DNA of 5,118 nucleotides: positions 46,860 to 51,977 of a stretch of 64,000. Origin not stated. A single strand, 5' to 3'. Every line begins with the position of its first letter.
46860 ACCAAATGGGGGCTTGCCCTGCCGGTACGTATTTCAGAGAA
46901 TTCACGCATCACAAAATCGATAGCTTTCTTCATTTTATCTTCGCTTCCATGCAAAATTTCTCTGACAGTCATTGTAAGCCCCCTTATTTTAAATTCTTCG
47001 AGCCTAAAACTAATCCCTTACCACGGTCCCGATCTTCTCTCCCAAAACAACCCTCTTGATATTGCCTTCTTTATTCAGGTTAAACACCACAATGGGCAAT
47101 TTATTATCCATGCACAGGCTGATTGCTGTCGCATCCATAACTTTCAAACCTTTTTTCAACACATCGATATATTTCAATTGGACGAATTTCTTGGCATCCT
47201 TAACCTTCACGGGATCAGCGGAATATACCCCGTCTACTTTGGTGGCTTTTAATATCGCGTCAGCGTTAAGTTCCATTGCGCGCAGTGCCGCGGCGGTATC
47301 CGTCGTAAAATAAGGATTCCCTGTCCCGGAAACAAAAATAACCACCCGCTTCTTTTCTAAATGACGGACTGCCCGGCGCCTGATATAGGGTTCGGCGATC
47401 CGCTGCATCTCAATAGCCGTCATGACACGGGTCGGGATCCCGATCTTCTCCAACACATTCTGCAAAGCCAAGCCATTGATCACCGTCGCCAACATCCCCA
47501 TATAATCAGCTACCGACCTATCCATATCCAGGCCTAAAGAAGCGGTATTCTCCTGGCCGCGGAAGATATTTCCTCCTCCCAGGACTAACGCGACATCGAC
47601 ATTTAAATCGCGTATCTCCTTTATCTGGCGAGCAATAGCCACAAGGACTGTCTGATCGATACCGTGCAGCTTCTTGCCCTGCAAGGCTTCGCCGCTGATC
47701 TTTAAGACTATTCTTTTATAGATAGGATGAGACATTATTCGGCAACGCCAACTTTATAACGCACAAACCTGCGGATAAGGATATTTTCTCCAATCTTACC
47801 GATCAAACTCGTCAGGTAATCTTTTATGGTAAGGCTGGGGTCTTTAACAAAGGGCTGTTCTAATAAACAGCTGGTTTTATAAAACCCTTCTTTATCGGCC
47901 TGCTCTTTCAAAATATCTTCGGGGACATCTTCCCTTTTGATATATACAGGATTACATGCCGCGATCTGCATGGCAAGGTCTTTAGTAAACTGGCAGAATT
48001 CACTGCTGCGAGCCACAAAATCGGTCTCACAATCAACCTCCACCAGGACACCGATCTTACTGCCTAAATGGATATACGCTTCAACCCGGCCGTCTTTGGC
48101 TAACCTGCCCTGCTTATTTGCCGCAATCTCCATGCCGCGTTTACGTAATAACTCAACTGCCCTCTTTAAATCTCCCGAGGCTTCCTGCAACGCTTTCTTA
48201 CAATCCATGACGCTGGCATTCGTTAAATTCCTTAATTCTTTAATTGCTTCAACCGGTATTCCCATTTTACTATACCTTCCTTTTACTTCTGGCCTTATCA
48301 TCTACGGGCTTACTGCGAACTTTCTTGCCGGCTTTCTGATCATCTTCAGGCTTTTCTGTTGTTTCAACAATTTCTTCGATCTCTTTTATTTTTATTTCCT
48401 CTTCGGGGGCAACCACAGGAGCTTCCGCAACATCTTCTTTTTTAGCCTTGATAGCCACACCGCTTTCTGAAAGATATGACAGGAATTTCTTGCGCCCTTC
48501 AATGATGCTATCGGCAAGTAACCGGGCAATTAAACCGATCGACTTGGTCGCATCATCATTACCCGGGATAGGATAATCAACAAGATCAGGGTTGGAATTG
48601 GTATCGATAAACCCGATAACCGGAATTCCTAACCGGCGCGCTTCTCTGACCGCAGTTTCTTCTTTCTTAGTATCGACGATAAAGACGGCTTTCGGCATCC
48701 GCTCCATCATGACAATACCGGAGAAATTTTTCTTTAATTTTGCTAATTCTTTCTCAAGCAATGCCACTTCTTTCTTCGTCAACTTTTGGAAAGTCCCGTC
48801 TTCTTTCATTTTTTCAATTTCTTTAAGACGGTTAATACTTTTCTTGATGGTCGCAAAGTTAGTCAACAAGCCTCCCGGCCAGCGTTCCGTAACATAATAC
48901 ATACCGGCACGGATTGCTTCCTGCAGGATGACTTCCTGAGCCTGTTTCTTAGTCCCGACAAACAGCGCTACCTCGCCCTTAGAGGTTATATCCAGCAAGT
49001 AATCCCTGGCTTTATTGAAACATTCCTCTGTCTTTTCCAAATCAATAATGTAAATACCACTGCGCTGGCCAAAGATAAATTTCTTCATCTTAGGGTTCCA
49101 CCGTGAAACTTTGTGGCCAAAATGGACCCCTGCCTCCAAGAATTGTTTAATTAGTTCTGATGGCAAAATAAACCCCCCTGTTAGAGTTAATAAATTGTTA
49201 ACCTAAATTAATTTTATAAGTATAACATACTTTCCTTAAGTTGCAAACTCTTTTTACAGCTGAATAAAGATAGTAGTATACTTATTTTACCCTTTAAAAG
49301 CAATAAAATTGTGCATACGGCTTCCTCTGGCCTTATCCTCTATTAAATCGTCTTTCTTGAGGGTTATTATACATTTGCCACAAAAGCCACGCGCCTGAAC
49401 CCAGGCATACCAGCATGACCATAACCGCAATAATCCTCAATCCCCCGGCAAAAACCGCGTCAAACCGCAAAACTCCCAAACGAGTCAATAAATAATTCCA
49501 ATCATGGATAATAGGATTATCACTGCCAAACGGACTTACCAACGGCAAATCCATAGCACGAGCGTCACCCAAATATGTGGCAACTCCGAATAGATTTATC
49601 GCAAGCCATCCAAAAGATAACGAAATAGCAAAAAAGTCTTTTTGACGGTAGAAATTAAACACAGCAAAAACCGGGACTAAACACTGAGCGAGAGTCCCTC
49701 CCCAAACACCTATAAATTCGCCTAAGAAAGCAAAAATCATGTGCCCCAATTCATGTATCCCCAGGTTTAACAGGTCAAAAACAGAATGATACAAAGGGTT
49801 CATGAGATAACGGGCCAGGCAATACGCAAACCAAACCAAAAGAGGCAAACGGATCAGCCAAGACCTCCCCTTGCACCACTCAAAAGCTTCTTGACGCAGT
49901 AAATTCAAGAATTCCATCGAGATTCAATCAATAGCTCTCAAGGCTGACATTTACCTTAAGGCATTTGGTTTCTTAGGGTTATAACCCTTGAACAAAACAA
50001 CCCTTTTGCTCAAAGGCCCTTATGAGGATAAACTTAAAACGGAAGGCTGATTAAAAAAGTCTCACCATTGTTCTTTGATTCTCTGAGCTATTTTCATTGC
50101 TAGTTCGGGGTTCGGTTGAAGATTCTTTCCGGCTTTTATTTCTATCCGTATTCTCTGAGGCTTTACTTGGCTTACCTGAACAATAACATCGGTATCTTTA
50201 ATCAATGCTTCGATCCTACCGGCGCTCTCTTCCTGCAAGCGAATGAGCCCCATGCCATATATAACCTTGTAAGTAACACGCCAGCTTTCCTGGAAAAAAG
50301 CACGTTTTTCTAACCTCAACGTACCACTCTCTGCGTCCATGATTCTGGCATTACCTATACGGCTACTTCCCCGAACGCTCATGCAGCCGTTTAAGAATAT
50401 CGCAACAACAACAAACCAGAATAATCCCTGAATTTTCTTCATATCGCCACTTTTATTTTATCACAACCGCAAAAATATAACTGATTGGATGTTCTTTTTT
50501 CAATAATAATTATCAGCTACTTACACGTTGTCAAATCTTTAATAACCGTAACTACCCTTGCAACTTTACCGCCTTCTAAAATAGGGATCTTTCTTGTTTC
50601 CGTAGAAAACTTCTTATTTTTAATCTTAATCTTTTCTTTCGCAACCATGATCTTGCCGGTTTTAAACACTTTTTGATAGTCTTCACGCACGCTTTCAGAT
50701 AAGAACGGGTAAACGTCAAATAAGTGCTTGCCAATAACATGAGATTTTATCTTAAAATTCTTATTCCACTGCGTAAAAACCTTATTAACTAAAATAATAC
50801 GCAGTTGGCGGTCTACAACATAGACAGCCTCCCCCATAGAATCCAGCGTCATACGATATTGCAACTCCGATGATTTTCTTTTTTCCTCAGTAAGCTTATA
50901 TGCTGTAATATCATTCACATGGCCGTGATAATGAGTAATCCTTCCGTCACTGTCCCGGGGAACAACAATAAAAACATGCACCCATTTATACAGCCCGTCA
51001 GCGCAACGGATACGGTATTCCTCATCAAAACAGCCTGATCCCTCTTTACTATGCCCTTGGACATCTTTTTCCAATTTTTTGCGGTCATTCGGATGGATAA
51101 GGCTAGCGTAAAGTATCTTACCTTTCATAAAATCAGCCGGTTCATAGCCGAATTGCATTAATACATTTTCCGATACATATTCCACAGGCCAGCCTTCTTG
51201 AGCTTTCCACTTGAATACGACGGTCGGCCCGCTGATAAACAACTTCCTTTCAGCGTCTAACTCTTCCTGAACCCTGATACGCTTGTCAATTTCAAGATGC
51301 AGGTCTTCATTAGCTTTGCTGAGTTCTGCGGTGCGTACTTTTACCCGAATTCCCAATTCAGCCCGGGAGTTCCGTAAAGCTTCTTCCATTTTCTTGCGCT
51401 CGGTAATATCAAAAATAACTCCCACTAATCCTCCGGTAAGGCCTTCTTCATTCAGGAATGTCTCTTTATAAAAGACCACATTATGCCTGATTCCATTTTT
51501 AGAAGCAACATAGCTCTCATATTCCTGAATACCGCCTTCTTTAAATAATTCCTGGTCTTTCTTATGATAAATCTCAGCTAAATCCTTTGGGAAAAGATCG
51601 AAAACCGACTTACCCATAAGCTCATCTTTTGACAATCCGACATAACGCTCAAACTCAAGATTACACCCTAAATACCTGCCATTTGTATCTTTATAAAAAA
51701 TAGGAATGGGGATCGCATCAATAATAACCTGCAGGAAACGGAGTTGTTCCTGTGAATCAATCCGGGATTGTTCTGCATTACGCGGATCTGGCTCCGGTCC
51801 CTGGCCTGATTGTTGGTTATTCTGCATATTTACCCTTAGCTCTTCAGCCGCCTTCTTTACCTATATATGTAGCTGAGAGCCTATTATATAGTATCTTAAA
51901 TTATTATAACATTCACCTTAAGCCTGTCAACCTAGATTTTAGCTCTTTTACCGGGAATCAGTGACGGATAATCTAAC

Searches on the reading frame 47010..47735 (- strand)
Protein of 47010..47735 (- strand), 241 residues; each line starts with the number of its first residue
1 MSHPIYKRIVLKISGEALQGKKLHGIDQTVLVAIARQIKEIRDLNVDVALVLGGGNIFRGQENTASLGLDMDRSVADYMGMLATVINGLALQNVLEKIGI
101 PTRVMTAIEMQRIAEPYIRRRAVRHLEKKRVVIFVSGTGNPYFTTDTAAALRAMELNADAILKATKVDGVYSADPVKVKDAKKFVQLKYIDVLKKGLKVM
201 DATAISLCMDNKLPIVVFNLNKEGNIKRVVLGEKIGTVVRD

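Call 21: search_protein_families(library=pfam, proteins=[window:47010-47735:-], max_evalue=0.001)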
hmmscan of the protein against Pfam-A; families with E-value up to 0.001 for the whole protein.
window:47010-47735:- (241 aa): 1 family
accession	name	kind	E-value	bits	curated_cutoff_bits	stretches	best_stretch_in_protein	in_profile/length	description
PF00696.33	AA_kinase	-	1.5e-35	123.5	24.9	1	7-219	1-234/234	Amino acid kinase family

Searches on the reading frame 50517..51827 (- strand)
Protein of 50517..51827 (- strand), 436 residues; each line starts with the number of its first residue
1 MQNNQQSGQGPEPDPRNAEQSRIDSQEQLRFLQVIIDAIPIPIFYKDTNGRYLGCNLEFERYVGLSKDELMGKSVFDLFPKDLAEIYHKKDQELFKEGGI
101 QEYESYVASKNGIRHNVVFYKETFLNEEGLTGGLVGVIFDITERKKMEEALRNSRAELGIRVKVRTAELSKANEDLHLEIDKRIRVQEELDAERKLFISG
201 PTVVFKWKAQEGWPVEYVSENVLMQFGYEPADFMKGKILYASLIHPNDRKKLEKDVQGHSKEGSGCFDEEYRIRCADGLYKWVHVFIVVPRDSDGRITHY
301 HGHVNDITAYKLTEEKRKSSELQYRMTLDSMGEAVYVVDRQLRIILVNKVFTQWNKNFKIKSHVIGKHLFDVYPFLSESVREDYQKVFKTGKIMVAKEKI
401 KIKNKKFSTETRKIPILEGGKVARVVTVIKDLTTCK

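Call 4: search_protein_families(library=pfam, proteins=[window:50517-51827:-], max_evalue=0.01)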
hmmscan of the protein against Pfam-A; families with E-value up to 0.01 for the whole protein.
window:50517-51827:- (436 aa): 8 families
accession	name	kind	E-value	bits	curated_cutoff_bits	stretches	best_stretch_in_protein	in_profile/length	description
PF08448.16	PAS_4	-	2.2e-28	99.1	23.1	2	37-145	2-109/110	PAS fold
PF13426.13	PAS_9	-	1.9e-25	89.5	27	3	42-143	3-103/103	PAS domain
PF00989.32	PAS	-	1e-24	87.1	22.6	3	31-89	2-64/113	PAS fold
PF08447.18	PAS_3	-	1.6e-23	83.2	25.6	1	216-302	2-87/89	PAS fold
PF13188.13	PAS_8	-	5.6e-10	39.2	21.8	1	31-87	2-55/65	PAS domain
PF13596.12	PAS_10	-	0.00025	22.1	22.1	0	328-414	5-88/106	PAS domain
PF12860.13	PAS_7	-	0.0021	18.6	27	0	328-353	1-26/115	PAS fold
PF14598.12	PAS_11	-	0.003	17.9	25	0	46-90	8-52/109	PAS domain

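Call 5: search_protein_families(library=ncbifam, proteins=[window:50517-51827:-], max_evalue=0.01)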
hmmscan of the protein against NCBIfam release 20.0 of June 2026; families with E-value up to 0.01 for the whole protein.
window:50517-51827:- (436 aa): 16 families
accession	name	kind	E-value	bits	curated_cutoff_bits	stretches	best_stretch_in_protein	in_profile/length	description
TIGR00229.1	sensory_box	domain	3.1e-37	127.5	22.9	3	26-151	1-126/126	PAS domain S-box protein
NF008302.0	PRK11091.1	equivalog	2.8e-22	78.7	838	1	18-155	143-280/779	aerobic respiration two-component sensor histidine kinase ArcB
NF007298.0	PRK09776.1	equivalog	3.5e-16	58.3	1135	1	240-351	475-584/1111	diguanylate cyclase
NF041777.1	sens_FixL_Rhizob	equivalog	5.5e-16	58.3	850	1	219-342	22-143/485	sensor protein FixL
NF053781.1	cdiGMPphdstlr2612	equivalog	1.4e-13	49.4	1600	1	215-353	609-746/1268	Tlr1612 family c-di-GMP phosphodiesterase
NF041831.1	NO_HK_NahK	exception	1.7e-13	49.5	1500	1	27-190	318-480/854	hybrid sensor histidine kinase/response regulator NahK/ErcS'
NF052573.1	HisKinEspAMyxo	equivalog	1.4e-12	46.5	1400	1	200-373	139-303/755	serine histidine kinase EspA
NF046044.1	PnpS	equivalog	3.3e-11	42.8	400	1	304-436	36-164/390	two-component system histidine kinase PnpS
NF041880.1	EPS_EpsF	equivalog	1.4e-09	37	900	1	173-318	126-269/492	response regulator EpsF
TIGR02938.1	nifL_nitrog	equivalog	1.1e-08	34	242.45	1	292-398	100-201/494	nitrogen fixation negative regulator NifL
NF008467.0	PRK11359.1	equivalog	2.9e-08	32.2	857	1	23-153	129-260/800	oxygen-sensing cyclic-di-GMP phosphodiesterase DosP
NF008468.0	PRK11360.1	equivalog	4.5e-07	28.6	646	1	32-153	270-389/616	two-component system sensor histidine kinase AtoS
NF007474.0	PRK10060.1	equivalog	2.1e-05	23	782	1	24-152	105-234/663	cyclic di-GMP phosphodiesterase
NF033092.0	HK_WalK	equivalog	6.3e-05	21.7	725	0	42-153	270-374/594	cell wall metabolism sensor histidine kinase WalK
NF045675.1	PhdiestaseDibA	equivalog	0.0019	16.7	980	0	315-355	71-111/623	phosphodiesterase DibA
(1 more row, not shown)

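Call 52: search_protein_families(library=padloc, proteins=[window:50517-51827:-], max_evalue=0.001)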
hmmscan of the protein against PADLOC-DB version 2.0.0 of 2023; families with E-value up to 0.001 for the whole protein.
window:50517-51827:- (436 aa): 0 families
